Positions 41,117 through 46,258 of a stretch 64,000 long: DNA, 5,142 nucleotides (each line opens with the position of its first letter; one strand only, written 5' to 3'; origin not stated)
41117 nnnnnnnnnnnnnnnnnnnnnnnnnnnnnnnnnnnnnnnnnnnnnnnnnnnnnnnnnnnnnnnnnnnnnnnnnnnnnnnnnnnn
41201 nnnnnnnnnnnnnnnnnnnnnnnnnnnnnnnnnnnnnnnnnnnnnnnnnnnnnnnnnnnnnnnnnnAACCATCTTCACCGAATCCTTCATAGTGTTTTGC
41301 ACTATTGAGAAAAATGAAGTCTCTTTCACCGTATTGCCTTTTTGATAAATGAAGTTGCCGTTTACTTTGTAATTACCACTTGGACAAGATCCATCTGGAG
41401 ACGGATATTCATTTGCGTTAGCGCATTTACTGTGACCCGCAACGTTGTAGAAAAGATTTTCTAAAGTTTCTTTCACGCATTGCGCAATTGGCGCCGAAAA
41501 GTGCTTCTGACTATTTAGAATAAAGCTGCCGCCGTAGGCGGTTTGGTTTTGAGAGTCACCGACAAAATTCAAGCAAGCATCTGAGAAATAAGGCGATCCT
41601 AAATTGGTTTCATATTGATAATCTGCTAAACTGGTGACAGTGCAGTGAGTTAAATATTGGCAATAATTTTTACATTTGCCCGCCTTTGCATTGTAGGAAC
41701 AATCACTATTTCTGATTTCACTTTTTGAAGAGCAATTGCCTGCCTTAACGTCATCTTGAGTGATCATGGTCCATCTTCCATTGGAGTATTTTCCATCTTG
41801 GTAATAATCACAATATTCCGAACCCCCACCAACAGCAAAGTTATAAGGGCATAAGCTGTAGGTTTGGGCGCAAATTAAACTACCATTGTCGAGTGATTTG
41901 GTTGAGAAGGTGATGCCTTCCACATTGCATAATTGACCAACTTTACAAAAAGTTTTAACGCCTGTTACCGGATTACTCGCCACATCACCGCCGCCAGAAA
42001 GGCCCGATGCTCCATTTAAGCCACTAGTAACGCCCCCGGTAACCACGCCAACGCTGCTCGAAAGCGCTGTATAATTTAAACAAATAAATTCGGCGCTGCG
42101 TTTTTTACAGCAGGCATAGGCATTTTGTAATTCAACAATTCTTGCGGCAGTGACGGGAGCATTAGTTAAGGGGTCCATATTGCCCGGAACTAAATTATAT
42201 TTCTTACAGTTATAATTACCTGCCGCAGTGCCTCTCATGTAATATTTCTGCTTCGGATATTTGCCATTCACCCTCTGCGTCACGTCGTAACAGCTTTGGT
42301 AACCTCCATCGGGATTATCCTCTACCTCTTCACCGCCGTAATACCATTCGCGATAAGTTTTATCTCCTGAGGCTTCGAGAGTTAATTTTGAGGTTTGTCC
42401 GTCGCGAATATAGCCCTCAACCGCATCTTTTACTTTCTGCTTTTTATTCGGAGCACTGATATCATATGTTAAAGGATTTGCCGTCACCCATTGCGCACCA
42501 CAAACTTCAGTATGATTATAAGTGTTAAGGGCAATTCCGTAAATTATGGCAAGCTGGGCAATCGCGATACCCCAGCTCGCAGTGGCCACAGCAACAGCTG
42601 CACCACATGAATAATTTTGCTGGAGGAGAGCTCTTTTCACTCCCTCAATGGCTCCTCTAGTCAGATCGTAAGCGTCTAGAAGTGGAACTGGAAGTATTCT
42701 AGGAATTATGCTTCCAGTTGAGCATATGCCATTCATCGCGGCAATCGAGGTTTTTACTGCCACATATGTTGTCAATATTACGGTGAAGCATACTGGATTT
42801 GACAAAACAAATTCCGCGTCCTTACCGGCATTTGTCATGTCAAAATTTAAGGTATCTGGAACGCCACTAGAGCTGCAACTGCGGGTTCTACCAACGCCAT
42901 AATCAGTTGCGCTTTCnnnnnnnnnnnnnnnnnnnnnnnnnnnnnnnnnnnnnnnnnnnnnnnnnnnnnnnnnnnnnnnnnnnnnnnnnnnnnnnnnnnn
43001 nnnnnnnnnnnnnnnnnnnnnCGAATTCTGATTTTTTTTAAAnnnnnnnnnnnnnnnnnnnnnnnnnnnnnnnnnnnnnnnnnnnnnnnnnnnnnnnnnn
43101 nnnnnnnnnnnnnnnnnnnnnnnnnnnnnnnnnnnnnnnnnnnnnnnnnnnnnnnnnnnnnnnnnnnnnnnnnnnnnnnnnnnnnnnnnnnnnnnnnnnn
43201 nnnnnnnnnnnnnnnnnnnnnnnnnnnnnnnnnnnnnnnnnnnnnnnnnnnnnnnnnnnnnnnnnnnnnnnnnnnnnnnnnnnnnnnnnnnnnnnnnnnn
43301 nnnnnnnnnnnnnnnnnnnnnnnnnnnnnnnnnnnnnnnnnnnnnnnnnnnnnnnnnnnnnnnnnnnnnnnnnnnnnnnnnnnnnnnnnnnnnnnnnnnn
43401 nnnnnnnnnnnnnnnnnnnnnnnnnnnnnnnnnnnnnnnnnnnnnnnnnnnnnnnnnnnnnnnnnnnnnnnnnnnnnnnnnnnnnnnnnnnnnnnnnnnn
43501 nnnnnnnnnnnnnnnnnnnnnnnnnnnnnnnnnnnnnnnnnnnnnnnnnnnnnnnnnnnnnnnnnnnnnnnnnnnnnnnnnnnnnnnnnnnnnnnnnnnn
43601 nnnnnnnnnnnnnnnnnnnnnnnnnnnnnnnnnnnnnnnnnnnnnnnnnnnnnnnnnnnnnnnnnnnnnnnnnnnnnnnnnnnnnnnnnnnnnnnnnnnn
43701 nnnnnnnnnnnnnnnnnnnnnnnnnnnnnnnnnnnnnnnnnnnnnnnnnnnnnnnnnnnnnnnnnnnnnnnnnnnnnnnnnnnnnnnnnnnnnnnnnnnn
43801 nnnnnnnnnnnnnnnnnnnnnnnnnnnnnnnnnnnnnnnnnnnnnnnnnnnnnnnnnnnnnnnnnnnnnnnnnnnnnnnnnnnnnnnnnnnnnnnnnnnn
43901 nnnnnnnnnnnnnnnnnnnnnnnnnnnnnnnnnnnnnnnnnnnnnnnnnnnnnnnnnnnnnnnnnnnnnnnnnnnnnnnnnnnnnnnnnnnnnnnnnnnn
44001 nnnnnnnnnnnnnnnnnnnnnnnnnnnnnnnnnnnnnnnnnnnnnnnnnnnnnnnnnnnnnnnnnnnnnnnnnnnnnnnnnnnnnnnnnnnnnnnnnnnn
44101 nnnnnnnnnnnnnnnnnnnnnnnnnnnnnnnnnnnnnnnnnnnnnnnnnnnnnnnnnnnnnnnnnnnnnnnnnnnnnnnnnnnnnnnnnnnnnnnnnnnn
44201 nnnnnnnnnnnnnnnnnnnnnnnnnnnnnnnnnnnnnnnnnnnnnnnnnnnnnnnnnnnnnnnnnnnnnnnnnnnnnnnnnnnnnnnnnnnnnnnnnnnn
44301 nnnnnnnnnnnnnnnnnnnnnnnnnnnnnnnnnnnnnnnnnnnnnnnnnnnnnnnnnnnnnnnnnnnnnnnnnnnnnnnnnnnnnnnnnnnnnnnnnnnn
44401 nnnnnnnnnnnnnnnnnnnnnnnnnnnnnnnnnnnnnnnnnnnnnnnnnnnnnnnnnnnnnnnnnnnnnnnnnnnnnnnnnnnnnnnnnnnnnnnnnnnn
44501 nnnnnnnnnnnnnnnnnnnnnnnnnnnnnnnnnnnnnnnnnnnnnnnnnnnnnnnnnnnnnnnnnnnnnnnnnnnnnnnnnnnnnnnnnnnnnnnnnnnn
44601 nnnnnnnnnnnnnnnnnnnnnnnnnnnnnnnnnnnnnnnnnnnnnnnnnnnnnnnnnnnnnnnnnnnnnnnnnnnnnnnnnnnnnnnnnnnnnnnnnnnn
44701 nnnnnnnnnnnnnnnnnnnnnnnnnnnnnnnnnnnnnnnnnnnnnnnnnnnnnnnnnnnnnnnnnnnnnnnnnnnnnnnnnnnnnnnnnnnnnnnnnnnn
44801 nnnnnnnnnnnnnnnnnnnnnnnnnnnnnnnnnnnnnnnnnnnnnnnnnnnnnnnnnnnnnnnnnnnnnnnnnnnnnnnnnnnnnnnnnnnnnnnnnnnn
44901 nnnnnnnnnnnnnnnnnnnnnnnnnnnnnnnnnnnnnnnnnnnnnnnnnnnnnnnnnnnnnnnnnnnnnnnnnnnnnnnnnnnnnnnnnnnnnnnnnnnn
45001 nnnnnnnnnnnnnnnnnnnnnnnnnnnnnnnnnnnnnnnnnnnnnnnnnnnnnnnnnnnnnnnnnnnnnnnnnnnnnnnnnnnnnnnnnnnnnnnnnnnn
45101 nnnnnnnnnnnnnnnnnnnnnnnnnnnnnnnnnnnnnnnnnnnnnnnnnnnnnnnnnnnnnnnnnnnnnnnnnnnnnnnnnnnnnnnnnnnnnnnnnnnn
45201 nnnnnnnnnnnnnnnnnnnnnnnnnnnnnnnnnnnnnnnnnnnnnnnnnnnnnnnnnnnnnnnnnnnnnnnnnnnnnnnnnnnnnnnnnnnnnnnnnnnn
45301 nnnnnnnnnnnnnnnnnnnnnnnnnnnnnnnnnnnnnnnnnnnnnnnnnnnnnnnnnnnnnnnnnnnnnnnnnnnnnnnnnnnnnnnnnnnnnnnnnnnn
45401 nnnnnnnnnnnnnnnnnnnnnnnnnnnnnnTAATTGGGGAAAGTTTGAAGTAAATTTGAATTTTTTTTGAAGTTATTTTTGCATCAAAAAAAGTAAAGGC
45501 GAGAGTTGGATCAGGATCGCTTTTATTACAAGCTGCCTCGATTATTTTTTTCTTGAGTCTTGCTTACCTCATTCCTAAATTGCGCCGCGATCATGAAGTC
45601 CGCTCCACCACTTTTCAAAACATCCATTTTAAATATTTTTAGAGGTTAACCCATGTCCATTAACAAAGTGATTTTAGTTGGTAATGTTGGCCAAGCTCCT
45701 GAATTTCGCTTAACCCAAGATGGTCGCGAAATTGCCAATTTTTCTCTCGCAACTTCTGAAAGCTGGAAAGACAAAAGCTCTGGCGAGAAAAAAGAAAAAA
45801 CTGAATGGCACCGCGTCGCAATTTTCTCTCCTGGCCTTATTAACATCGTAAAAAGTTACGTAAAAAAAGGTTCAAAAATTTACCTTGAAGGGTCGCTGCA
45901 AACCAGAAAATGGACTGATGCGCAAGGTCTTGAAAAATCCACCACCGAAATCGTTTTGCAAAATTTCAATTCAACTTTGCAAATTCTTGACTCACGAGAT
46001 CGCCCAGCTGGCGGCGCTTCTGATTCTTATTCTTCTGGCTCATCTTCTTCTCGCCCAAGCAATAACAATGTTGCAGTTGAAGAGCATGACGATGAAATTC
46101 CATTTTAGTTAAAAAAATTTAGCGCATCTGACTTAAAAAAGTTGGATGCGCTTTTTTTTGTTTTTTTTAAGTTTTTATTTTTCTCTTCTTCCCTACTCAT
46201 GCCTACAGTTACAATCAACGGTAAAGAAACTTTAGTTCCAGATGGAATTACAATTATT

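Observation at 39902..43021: Single giant VirB6-like protein with a Cys-rich periplasmic insertion and a Gly/Asp-rich acidic tail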

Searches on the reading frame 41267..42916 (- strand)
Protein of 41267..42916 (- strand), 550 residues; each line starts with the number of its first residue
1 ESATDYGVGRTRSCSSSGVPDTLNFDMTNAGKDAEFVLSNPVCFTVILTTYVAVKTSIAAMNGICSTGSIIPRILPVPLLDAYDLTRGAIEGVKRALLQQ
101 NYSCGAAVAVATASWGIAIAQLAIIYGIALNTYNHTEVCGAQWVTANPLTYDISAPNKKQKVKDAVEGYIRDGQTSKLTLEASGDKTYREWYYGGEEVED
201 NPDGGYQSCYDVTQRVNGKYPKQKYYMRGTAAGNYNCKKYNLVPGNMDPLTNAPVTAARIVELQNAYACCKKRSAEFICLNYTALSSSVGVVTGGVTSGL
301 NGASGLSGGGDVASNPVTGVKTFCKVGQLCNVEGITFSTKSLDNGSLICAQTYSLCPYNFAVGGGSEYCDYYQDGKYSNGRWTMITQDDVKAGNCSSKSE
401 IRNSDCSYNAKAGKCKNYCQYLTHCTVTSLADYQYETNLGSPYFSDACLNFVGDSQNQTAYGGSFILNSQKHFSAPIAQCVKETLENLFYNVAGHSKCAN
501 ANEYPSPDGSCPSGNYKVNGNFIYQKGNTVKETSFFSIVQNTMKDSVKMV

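Call 50: search_protein_representatives(protein=window:41267-42916:-)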
Query: 550 residues. Proteins with E-value up to 0.001 (for the whole library): 196; up to 1e-10: 152; up to 1e-30: 79. The best 150 are listed.
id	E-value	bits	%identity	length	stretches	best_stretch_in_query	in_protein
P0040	2.0e-180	617.5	55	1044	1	4-550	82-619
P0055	4.1e-171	586.8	54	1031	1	2-550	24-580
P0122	2.5e-169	580.9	59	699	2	321-549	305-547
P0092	1.1e-149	516.0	53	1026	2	334-549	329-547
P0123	3.7e-145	501.1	50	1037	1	4-549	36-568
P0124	1.1e-144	499.5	52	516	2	319-549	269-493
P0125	6.7e-140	483.7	45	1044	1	7-550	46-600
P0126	3.2e-136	471.6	52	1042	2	322-550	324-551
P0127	2.5e-125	435.7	50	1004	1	2-550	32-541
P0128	1.6e-123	429.7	50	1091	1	6-549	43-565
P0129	1.1e-122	426.9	45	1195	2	301-550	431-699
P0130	1.4e-121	423.3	47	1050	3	321-550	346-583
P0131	8.7e-120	417.4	46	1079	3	334-548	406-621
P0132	3.0e-116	405.7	45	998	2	321-549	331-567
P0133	9.8e-115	400.7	44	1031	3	322-550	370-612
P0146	4.1e-79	283.1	40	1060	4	379-549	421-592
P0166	4.1e-42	161.0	35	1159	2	216-537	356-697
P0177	6.3e-37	143.9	36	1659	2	412-549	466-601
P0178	1.5e-36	142.6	41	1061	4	414-549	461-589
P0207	4.6e-26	108.0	37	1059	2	184-516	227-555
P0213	5.9e-25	104.4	35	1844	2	414-527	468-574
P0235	3.6e-17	78.7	43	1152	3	183-379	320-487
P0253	1.1e-13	67.2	34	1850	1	185-512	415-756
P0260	7.8e-13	64.4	36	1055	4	415-522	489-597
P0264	3.9e-12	62.1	35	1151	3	346-516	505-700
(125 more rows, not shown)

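Call 51: list_cluster_members(proteins=[P0146, P0178, P0207, P0260, P0166, P0264, P0235, P0177, P0213, P0253])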
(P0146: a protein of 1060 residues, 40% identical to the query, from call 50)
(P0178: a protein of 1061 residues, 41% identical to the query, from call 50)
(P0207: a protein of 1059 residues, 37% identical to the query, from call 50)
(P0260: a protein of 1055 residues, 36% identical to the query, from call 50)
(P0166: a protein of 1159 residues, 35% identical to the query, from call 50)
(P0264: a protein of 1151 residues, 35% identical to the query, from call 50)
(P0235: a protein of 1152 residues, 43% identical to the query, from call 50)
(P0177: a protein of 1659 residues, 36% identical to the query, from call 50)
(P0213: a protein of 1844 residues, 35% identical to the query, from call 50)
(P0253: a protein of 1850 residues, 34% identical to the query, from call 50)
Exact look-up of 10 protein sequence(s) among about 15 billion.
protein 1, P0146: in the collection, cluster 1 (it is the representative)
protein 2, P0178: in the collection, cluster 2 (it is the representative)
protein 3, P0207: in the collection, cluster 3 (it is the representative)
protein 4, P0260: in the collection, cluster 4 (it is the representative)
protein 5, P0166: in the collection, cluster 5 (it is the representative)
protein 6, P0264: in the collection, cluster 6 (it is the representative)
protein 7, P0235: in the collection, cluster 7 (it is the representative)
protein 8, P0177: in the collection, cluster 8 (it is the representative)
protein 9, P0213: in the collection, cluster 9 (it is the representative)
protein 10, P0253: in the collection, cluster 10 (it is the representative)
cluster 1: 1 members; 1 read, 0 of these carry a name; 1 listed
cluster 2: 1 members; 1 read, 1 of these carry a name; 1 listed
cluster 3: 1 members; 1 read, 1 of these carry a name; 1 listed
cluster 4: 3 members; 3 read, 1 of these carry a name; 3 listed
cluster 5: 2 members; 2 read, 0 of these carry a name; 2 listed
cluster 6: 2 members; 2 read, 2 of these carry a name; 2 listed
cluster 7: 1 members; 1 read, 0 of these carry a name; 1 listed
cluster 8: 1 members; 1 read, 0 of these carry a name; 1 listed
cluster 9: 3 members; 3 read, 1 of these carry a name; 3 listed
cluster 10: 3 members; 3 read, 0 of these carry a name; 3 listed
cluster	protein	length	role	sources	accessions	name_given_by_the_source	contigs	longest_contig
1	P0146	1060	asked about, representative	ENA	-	-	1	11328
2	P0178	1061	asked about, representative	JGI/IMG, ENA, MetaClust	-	\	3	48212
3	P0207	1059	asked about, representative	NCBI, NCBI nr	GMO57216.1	MAG: hypothetical protein Ta2D_02910 [Rickettsiales bacterium]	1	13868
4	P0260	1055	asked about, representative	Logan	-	-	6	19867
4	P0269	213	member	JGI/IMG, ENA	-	hypothetical protein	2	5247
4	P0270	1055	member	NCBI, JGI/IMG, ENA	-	-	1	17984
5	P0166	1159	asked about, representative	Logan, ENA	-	-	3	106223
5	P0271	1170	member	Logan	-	-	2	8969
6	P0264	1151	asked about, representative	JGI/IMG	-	hypothetical protein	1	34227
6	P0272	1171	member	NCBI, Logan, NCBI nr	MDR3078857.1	MAG: type IV secretion system protein [Rickettsiales bacterium] | type IV secretion system protein [Rickettsiales bacterium]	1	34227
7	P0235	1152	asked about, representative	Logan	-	-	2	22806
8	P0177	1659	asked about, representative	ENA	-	-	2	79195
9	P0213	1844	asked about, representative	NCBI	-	-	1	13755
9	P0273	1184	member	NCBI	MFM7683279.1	MAG: type IV secretion system protein, partial [Bacteroidota bacterium]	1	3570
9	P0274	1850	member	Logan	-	-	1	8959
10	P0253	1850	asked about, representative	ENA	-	-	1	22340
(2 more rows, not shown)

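Call 58: search_protein_families(library=pfam, proteins=[window:41267-42916:-], max_evalue=10)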
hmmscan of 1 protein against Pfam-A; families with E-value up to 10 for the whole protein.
window:41267-42916:- (550 aa): 0 families

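Call 59: predict_structure(alignment_id=A3)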
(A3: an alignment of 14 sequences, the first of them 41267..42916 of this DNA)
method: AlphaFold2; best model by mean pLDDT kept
length: 550 residues; sequences in the alignment: 14
mean_pLDDT: 57.3   pTM: 0.52
mean pLDDT of the five models: 57.3, 56.8, 55.9, 54.3, 52.2
residues with pLDDT >= 90: 14; 70-90: 193; 50-70: 118; < 50: 225
segments of 3 or more residues with pLDDT < 50: 1-42, 145-156, 286-317, 353-375, 379-382, 410-422, 432-496, 521-550
pLDDT, mean of each block of 10 residues (from residue 1): 24 38 42 43 54 77 79 61 77 78 82 72 61 72 54 52 76 73 76 83 87 86 84 69 79 83 89 86 54 25 22 42 85 74 67 42 30 42 56 69 62 37 59 36 28 27 27 32 36 46 53 59 36 37 32
secondary structure, 60 per line:
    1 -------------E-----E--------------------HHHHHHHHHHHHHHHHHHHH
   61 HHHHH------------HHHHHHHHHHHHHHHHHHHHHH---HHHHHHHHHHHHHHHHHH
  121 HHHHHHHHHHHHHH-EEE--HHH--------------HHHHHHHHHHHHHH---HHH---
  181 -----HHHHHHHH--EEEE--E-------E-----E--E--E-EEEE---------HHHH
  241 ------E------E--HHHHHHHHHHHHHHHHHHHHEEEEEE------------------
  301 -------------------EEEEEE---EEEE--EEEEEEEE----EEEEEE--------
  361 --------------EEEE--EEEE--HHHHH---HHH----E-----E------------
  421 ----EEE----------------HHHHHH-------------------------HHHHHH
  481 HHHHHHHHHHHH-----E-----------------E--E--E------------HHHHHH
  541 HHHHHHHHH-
elements in order: H41-65 H78-99 H103-134 E136-138 H158-171 H186-193 E196-199 E224-227 H237-240 H257-276 E277-282 E320-325 E329-332 E335-342 E347-352 E375-378 E381-384 H387-391 E425-427 H444-449 H475-492 H535-549

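Call 61: fold_search(model_id=the predicted structure, library=pdb)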
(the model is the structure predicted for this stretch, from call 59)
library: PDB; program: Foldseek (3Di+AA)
matches with E <= 10: 51; with E <= 0.001: 0
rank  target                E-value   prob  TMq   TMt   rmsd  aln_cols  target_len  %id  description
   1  5z4g_B                3.1e+00  0.05  0.06  0.17   3.6        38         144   16  Crystal structure of secretory abundant heat soluble protein 4 from Ramazzottius varieornatus (released 2018-04-11)
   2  7ekm_A                3.4e+00  0.02  0.08  0.08  31.6       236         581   10  Mitochondrial outer membrane protein (released 2021-08-25)
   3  5xn9_B                4.1e+00  0.06  0.06  0.20   3.3        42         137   10  Crystal structure of a secretary abundant heat soluble (SAHS) protein from Ramazzottius varieornatus (from monomer sam (released 2017-07-26)
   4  2vkh_A                4.3e+00  0.03  0.09  0.09  14.4       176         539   11  CRYSTAL STRUCTURE OF THE CATALYTIC DOMAIN OF LETHAL TOXIN FROM CLOSTRIDIUM SORDELLII IN COMPLEX WITH UDP-GLC AND CALCI (released 2008-03-18)
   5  4nv7_B                4.6e+00  0.13  0.05  0.11   1.7        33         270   12  Crystal Structure of Mesorhizobium Loti Arylamine N-acetyltransferase 1 In Complex With CoA (released 2015-01-21)
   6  5z4g_A                4.6e+00  0.04  0.06  0.17   3.6        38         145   16  Crystal structure of secretory abundant heat soluble protein 4 from Ramazzottius varieornatus (released 2018-04-11)
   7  4qe0_A                4.8e+00  0.08  0.04  0.13   2.2        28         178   21  Crystal structure of a DUF5043 family protein (BACUNI_01052) from Bacteroides uniformis ATCC 8492 at 1.85 A resolution (released 2014-07-09)
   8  4qe0_B                4.8e+00  0.07  0.04  0.14   2.3        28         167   21  Crystal structure of a DUF5043 family protein (BACUNI_01052) from Bacteroides uniformis ATCC 8492 at 1.85 A resolution (released 2014-07-09)
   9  2e9x_A                4.8e+00  0.03  0.08  0.23  16.3       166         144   13  The crystal structure of human GINS core complex (released 2007-04-10)
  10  4nv8_A                5.1e+00  0.12  0.05  0.11   1.7        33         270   12  Crystal Structure of Mesorhizobium Loti Arylamine N-acetyltransferase F42W Mutant (released 2015-01-21)
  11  7drk_B                5.1e+00  0.02  0.07  0.17  24.9       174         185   13  Crystal structure of phosphatidylglycerol phosphate synthase in complex with cytidine diphosphate-diacylglycerol (released 2021-12-08)
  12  3cn6_A                5.4e+00  0.02  0.07  0.13  19.3       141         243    8  Crystal structure of the Spinach Aquaporin SoPIP2;1 S274E mutant (released 2009-02-24)
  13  2vkd_A                5.4e+00  0.02  0.09  0.09  13.8       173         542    9  CRYSTAL STRUCTURE OF THE CATALYTIC DOMAIN OF LETHAL TOXIN FROM CLOSTRIDIUM SORDELLII IN COMPLEX WITH UDP-GLC AND MANGA (released 2008-03-18)
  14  2vkd_C                5.4e+00  0.02  0.09  0.09  15.6       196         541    9  CRYSTAL STRUCTURE OF THE CATALYTIC DOMAIN OF LETHAL TOXIN FROM CLOSTRIDIUM SORDELLII IN COMPLEX WITH UDP-GLC AND MANGA (released 2008-03-18)
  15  4zyj_C                5.4e+00  0.01  0.06  0.08  24.7       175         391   14  Streptomyces peucetius nitrososynthase dnmZ in TDP-bound state (released 2015-10-14)
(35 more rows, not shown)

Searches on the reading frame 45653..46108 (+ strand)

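Call 5: search_protein_families(library=pfam, proteins=[window:45653-46108:+], max_evalue=0.01)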
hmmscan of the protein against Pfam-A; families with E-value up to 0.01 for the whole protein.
window:45653-46108:+ (151 aa): 1 family
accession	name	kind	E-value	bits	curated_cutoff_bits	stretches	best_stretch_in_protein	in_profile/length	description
PF00436.31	SSB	-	8.5e-35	119.4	26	1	3-106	1-102/104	Single-strand binding protein family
